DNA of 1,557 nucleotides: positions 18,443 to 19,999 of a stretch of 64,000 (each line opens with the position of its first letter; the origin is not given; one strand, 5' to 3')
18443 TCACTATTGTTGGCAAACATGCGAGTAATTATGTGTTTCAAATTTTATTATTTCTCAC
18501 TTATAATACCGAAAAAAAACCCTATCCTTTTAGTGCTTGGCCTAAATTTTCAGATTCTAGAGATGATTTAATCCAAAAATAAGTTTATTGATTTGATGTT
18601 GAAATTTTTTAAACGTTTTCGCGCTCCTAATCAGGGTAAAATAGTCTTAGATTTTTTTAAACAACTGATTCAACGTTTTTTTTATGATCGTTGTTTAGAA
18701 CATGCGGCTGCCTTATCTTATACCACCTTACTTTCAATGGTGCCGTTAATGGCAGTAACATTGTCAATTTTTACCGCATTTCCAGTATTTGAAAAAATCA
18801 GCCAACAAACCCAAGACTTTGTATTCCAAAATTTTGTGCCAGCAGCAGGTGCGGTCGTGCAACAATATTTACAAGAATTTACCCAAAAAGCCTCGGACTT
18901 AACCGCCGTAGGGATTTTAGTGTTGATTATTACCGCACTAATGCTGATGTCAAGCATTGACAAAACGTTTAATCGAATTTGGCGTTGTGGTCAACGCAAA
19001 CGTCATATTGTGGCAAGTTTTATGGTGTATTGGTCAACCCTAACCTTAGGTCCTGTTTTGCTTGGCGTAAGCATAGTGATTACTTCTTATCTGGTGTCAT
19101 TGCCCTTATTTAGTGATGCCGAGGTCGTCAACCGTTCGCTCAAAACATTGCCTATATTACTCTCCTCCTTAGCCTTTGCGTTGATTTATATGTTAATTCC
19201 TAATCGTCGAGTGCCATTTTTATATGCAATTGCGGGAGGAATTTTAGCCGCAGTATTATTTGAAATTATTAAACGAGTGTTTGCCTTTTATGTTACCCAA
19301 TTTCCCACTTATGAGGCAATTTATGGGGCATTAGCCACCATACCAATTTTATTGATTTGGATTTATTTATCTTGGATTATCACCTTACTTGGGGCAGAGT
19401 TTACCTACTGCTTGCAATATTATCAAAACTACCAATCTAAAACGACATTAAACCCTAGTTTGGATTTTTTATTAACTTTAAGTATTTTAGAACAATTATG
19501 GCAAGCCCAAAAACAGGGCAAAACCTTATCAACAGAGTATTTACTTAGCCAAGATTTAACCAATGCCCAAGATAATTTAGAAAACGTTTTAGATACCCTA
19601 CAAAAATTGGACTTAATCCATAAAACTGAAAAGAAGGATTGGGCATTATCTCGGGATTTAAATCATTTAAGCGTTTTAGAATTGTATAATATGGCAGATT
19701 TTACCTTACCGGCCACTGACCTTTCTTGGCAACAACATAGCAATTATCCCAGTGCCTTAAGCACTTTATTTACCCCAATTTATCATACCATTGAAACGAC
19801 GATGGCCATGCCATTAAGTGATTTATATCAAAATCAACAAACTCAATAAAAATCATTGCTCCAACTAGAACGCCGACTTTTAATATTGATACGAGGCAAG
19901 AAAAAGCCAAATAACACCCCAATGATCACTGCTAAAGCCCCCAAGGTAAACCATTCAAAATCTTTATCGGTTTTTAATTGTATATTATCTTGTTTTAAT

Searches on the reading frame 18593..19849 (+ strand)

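Call 23: search_protein_families(library=ncbifam, proteins=[window:18593-19849:+], max_evalue=1e-10)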
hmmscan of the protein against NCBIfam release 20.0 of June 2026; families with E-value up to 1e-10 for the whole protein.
window:18593-19849:+ (418 aa): 3 families
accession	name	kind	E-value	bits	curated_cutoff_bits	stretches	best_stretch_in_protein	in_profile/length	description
NF003256.0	PRK04214.1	equivalog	3.1e-108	362.4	500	1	8-417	6-410/412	ribonuclease BN/unknown domain fusion protein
NF002457.0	PRK01637.1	equivalog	9.7e-105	350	307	1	13-284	11-284/295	virulence factor BrkB family protein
TIGR00765.1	yihY_not_rbn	subfamily_domain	1.1e-84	284.3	73.15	1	21-277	2-259/259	YihY family inner membrane protein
